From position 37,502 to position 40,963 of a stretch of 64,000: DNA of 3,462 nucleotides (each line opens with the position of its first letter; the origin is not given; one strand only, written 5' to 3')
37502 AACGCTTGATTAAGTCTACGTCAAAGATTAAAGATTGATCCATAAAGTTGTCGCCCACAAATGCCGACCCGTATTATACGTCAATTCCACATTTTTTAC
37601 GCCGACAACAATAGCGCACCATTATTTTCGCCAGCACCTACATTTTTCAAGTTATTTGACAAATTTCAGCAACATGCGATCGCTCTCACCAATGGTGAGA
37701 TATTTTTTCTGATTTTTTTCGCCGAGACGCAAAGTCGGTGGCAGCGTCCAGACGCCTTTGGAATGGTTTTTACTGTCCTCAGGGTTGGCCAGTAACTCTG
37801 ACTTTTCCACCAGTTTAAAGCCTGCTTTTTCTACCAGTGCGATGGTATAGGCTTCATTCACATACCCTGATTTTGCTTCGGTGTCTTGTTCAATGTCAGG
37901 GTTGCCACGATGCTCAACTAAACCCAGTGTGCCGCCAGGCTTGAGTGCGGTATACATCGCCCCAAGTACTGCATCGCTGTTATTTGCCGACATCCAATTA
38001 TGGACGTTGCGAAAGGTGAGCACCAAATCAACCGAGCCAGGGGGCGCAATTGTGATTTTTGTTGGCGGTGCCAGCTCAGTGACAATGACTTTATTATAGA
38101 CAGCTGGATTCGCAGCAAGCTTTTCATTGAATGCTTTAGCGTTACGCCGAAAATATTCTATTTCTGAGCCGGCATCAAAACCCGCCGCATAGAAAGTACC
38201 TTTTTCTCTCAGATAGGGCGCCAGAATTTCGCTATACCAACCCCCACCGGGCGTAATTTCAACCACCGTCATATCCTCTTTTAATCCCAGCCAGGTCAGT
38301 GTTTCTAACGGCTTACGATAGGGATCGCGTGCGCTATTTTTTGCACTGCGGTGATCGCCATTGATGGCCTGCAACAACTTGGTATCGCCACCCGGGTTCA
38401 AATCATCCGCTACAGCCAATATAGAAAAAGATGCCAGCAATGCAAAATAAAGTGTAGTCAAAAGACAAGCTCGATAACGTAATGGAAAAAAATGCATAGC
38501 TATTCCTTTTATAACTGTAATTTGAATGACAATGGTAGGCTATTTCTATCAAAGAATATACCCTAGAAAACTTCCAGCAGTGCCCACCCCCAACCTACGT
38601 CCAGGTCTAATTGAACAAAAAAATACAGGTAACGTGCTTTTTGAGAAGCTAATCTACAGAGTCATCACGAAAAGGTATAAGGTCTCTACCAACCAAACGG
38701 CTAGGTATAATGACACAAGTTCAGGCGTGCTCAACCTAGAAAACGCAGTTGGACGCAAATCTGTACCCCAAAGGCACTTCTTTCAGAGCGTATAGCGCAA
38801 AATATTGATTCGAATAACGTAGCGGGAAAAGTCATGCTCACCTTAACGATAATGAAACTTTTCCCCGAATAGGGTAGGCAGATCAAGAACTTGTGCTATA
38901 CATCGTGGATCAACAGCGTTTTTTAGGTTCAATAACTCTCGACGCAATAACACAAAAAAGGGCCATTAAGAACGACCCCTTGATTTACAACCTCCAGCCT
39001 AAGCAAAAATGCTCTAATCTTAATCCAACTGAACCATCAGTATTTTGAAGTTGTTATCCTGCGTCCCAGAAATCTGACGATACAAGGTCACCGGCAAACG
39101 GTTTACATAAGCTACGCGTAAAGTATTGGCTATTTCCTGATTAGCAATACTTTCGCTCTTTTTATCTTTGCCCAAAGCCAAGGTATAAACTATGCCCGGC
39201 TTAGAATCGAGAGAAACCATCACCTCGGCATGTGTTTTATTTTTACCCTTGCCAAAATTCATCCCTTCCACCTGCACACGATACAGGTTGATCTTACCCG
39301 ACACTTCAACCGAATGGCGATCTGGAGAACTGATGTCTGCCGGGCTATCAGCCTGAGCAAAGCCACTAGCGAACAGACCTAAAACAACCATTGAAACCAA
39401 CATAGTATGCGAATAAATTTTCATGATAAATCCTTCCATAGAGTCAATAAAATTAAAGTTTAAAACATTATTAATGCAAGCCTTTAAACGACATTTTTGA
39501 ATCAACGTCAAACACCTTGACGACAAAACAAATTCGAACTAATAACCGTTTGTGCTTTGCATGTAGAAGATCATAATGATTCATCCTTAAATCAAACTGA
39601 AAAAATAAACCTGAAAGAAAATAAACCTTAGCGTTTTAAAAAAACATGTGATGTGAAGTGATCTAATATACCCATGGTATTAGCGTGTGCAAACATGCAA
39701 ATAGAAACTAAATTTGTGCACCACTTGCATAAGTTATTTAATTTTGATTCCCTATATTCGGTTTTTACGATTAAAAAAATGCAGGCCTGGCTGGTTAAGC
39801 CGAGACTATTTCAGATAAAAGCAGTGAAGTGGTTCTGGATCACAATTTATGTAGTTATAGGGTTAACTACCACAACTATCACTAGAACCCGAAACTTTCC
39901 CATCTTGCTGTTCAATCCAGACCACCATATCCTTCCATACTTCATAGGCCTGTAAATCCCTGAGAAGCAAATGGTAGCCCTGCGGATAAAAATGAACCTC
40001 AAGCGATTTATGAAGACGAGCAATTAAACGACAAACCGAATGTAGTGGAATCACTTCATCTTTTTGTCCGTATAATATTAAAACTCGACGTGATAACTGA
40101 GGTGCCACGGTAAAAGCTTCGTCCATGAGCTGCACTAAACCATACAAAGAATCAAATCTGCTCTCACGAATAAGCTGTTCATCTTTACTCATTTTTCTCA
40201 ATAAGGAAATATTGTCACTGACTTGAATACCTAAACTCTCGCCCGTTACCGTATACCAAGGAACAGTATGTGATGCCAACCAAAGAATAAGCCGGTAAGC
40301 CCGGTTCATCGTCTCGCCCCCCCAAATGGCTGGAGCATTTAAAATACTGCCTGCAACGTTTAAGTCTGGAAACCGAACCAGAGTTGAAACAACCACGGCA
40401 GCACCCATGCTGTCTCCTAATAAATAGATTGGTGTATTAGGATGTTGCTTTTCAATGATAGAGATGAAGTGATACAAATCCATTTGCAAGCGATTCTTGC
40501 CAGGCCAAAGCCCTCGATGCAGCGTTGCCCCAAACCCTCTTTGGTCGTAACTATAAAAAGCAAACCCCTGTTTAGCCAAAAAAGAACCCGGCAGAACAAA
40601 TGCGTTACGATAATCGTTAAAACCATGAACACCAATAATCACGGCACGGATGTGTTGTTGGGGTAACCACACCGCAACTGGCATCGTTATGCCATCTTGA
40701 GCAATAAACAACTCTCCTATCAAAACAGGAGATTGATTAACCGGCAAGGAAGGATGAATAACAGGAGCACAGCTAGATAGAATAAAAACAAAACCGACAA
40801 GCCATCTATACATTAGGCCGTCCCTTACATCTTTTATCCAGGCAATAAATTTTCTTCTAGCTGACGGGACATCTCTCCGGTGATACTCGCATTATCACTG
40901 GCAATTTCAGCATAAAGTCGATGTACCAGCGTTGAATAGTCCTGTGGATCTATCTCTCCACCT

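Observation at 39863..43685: Five-gene envelope operon preceded by a perfect 15-bp hairpin: Tiki/ChaN-like PDZ protein, lipoprotein, Sel1 lipoprotein, two-TM protein and lipase-like lipoprotein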

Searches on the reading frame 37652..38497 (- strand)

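Call 4: search_protein_families(library=pfam, proteins=[window:37652-38497:-], max_evalue=0.1)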
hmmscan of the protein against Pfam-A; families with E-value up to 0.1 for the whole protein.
window:37652-38497:- (281 aa): 7 families
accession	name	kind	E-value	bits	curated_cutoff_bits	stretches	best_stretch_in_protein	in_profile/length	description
PF13489.12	Methyltransf_23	-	0.00018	21.7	27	1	69-203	19-126/164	Methyltransferase domain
PF08242.18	Methyltransf_12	-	0.0019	19.3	30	1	130-191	49-98/98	Methyltransferase domain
PF08241.18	Methyltransf_11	-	0.0034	18.4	21.2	1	125-191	43-93/95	Methyltransferase domain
PF13649.12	Methyltransf_25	-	0.0051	17.9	27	1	146-189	56-97/97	Methyltransferase domain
PF13847.12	Methyltransf_31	-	0.038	14.1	27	0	74-211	3-127/145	Methyltransferase domain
PF01739.24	CheR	-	0.07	13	27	0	151-191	132-171/195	CheR methyltransferase, SAM binding domain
PF00398.26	RrnaAD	-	0.088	12.3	24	0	71-97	27-53/263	Ribosomal RNA adenine dimethylase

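Call 5: search_protein_families(library=ncbifam, proteins=[window:37652-38497:-], max_evalue=0.1)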
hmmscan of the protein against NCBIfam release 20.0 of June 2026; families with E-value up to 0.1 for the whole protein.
window:37652-38497:- (281 aa): 1 family
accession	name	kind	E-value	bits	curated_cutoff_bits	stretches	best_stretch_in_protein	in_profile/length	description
NF040538.1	methyl_ArsM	equivalog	0.0049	16.1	500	1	154-219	170-234/356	arsinothricin biosynthesis methyltransferase ArsM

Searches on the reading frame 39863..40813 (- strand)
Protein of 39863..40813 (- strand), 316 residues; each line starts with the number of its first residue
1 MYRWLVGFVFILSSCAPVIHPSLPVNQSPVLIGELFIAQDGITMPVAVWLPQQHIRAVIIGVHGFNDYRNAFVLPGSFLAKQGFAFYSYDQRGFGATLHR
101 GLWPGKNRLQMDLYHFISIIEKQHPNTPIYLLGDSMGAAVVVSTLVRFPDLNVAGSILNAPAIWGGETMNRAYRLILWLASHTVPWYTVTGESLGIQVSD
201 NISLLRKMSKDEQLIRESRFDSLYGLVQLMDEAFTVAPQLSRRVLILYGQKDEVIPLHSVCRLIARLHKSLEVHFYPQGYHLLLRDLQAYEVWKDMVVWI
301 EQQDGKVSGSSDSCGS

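Call 4: search_protein_families(library=pfam, proteins=[window:39863-40813:-], max_evalue=0.1)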
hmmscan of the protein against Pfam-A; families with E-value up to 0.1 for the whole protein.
window:39863-40813:- (316 aa): 8 families
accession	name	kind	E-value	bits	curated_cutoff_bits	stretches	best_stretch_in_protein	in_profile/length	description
PF12146.15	Hydrolase_4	-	3e-50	171.2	27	1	54-287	2-238/239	Serine aminopeptidase, S33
PF00561.26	Abhydrolase_1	-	1.4e-12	48.3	25.8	1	58-283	2-240/245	alpha/beta hydrolase fold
PF12697.13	Abhydrolase_6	-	3.5e-06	28.3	26.3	1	60-285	2-208/217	Alpha/beta hydrolase family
PF05990.18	DUF900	-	0.00013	21.9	20.5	1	111-146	78-113/232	Alpha/beta hydrolase of unknown function (DUF900)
PF01738.24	DLH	-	0.018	15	21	1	224-289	128-194/217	Dienelactone hydrolase family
PF20408.4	Abhydrolase_11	-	0.038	14.2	27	0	114-155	62-101/193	Alpha/beta hydrolase domain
PF00326.27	Peptidase_S9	-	0.041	13.8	22.6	0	240-303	143-209/213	Prolyl oligopeptidase family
PF10230.15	LIDHydrolase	-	0.077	13.2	27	0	115-163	67-120/262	Lipid-droplet associated hydrolase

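Call 5: search_protein_families(library=ncbifam, proteins=[window:39863-40813:-], max_evalue=0.1)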
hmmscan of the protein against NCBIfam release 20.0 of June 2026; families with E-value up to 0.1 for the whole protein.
window:39863-40813:- (316 aa): 8 families
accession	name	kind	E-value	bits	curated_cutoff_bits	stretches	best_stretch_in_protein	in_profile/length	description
NF011457.0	PRK14875.1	equivalog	2.4e-05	23.5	307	1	54-277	130-347/372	acetoin dehydrogenase dihydrolipoyllysine-residue acetyltransferase subunit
NF052543.1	PhlpBipLPA4030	equivalog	0.00044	19.6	450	1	38-163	53-179/312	phospholipase BipL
NF047920.1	lactonase_UilS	equivalog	0.0015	18.3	400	1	52-151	20-122/285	UilS family quorum-quenching N-acyl-homoserine lactonase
NF050089.1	i_nPHAscl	equivalog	0.0095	15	300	0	240-286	229-275/288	intracellular short-chain-length polyhydroxyalkanoate depolymerase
TIGR03100.1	hydr1_PEP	hypoth_equivalog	0.022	14.1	168.45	1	58-162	29-133/274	hydrolase 1, exosortase A system-associated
NF007857.0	PRK10566.1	equivalog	0.033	14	201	0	238-269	182-214/249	esterase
TIGR01607.1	PST-A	paralog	0.034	13.2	218.25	0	118-145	133-160/332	Plasmodium subtelomeric family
NF041096.1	esterase_EstD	equivalog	0.084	11.9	600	0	111-282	225-386/421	esterase EstD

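Call 63: search_solved_structures(query=window:39863-40813:-, max_evalue=0.001, show_alignments=1)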
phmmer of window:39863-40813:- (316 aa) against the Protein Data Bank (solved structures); distinct sequences matched with E-value up to 0.001: 23.
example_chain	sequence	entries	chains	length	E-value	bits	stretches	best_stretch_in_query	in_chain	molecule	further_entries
6eic_C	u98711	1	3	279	8.5e-16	61.2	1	44-302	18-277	Mycobacterium Tuberculosis Monoglyceride Lipase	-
9rhw_A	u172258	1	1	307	1.2e-15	60.8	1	44-302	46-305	Monoacylglycerol lipase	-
7p0y_A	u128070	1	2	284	1.3e-15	60.6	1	44-302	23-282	Monoacylglycerol lipase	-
7ozm_A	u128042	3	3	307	1.8e-15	60.2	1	44-302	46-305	Monoacylglycerol lipase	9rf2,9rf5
3pe6_A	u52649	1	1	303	2.7e-10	43.2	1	38-306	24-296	Monoglyceride lipase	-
5zun_A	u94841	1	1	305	2.7e-10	43.2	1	38-306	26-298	Monoglyceride lipase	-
7l4t_A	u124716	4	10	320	3.1e-10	43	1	38-306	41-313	Monoglyceride lipase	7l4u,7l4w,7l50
7prm_A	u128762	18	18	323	3.2e-10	42.9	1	38-306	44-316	Monoglyceride lipase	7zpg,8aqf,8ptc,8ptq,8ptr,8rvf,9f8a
3jw8_A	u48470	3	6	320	7.4e-10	41.7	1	38-306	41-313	MGLL protein | MONOGLYCERIDE LIPASE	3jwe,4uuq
3hju_A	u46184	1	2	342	8.7e-10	41.5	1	38-306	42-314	Monoglyceride lipase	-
6ax1_A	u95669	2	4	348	9e-10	41.4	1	38-306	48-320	Monoglyceride lipase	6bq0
4zwn_A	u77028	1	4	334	1.3e-05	27.8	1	53-163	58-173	Monoglyceride lipase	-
4zxf_A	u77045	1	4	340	1.4e-05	27.7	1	53-163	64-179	Monoglyceride lipase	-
6qe2_A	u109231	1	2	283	0.00018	24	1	57-301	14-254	Monoacylglycerol lipase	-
5h3h_A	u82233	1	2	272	0.00025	23.5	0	59-160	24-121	Abhydrolase domain-containing protein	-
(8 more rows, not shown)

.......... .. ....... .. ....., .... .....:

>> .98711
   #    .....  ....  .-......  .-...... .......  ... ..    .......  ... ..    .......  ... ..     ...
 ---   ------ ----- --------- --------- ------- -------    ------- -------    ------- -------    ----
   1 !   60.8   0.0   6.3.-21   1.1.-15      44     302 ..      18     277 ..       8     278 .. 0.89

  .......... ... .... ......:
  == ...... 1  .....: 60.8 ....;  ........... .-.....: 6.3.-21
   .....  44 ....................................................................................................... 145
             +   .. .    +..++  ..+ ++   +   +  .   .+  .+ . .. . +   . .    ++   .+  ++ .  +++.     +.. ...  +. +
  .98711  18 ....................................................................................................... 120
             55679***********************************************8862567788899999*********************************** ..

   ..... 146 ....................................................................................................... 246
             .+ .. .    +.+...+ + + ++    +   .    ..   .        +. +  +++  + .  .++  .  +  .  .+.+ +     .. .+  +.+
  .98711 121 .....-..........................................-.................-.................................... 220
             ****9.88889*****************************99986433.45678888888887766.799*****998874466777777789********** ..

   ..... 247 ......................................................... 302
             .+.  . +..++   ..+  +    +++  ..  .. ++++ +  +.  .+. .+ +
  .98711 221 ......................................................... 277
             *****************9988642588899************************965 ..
